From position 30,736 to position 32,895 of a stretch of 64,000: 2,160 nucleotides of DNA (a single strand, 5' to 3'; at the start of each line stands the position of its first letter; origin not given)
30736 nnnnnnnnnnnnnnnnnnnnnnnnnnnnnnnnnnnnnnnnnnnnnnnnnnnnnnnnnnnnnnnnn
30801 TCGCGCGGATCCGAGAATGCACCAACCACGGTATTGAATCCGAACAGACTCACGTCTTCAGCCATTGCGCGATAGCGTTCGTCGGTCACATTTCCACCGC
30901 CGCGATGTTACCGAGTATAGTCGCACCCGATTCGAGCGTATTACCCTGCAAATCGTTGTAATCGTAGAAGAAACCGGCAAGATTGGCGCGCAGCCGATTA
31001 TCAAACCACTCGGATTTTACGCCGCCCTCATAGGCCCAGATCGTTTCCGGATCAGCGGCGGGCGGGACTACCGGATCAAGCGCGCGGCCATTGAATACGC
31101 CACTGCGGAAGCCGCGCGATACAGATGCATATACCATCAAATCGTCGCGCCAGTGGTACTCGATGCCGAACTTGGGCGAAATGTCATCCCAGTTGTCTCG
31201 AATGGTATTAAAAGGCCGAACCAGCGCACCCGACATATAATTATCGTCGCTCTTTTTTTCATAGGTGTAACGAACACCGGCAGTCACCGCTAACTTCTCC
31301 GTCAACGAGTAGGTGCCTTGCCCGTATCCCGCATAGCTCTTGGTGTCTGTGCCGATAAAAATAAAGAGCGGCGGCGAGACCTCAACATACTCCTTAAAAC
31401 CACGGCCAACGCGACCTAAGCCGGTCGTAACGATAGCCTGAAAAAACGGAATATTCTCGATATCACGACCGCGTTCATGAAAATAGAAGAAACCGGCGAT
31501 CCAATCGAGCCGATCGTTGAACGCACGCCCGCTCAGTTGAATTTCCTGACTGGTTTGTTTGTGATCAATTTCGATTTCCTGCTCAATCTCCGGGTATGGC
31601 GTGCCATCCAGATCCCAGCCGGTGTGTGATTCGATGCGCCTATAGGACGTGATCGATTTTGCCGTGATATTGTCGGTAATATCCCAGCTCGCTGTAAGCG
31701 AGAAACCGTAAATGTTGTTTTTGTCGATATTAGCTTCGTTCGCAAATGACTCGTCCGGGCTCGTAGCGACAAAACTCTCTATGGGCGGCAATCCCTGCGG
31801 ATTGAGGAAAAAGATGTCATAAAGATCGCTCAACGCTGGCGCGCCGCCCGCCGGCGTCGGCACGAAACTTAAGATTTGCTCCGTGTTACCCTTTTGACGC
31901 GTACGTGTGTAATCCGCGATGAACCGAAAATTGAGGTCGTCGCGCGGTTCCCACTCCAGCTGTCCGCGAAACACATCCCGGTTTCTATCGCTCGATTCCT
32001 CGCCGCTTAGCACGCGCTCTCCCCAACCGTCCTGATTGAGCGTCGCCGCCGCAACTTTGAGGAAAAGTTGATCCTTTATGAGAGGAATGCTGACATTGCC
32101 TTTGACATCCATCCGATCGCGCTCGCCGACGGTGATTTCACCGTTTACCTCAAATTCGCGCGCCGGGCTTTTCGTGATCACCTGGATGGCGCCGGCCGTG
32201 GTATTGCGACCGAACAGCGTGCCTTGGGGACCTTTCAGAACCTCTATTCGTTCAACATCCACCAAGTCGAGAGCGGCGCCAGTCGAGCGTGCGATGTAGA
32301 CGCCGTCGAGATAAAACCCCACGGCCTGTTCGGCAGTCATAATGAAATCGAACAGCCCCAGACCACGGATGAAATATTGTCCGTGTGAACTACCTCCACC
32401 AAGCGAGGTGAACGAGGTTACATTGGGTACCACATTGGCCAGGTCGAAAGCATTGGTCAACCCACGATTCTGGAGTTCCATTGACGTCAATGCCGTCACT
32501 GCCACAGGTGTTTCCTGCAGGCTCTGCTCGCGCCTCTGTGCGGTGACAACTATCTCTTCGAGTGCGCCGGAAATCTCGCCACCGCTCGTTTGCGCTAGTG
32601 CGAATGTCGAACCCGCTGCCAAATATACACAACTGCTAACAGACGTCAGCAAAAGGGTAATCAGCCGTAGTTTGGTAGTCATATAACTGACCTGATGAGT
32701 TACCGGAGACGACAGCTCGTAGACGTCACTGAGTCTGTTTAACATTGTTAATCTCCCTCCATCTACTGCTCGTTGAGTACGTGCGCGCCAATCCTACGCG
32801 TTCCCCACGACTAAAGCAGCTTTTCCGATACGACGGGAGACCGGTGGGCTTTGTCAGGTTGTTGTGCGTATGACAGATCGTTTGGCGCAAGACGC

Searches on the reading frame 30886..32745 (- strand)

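Call 10: search_protein_families(library=pfam, proteins=[window:30886-32745:-], max_evalue=0.0001)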
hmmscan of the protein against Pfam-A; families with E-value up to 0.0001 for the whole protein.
window:30886-32745:- (619 aa): 3 families
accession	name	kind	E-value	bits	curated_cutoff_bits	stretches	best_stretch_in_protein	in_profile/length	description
PF00593.30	TonB_dep_Rec_b-barrel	-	5.9e-31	109.2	27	1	331-609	46-315/436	TonB dependent receptor-like, beta-barrel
PF07715.20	Plug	-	1.2e-19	71.2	23.9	1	76-186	2-107/107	TonB-dependent Receptor Plug Domain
PF14905.12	OMP_b-brl_3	-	6.2e-06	25.9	27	0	330-367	254-291/408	Outer membrane protein beta-barrel family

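Call 77: search_protein_families(library=ncbifam, proteins=[window:30886-32745:-], max_evalue=0.00001)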
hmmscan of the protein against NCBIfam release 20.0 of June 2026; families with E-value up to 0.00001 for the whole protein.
window:30886-32745:- (619 aa): 27 families (the best 25 are shown)
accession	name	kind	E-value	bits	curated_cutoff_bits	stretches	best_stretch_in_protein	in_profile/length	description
TIGR01783.1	TonB-siderophor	subfamily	2.9e-35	122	223.5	2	78-297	1-207/649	TonB-dependent siderophore receptor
TIGR01785.1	TonB-hemin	subfamily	2.6e-25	88.9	316.85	2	62-195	1-132/677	TonB-dependent heme/hemoglobin receptor family protein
TIGR01786.1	TonB-hemlactrns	subfamily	2.1e-16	59.5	323.75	1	64-194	2-136/719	TonB-dependent hemoglobin/transferrin/lactoferrin family receptor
NF010010.0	PRK13483.1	equivalog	5.4e-14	51.1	927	1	38-238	12-215/660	ligand-gated channel protein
NF010038.0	PRK13513.1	equivalog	5.6e-14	51.6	942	1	43-275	17-250/659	ligand-gated channel protein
TIGR01779.1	TonB-B12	equivalog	8.5e-14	51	599.7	1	45-262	11-222/614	TonB-dependent vitamin B12 receptor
NF049960.1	siderphRecptFauA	equivalog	2.2e-13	49.5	900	1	65-226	63-216/727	TonB-dependent alcaligin siderophore receptor FauA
NF010651.0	PRK14050.1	equivalog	3.4e-13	48.6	884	1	53-208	53-202/730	TonB-dependent siderophore receptor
NF049947.1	TonB_dep_PCPU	exception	4.2e-13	48.4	800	1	473-602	389-525/685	TonB-dependent receptor, PCPU motif-type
NF052649.1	TonRcptRhtA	equivalog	1.2e-12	46.8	1100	1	36-216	15-190/744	TonB-dependent siderophore receptor RhtA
NF010012.0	PRK13486.1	equivalog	1.6e-12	46.6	924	1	54-243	17-215/696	TonB-dependent receptor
NF049944.1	TonB_dep_PUIUD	equivalog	1.7e-12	46.5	850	1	471-607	394-534/686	TonB-dependent receptor, PUIUD motif-type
NF050067.1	TonBEntbctnRecCfrA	equivalog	1.7e-12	46.5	1200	1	59-201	23-167/698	TonB-dependent ferric enterobactin receptor CfrA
TIGR04056.1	OMP_RagA_SusC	subfamily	1.3e-10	40.3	368.25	1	60-198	76-211/981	SusC/RagA family TonB-linked outer membrane protein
NF007349.0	PRK09840.1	equivalog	1.5e-10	39.7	686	1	70-209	62-192/760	catecholate siderophore receptor Fiu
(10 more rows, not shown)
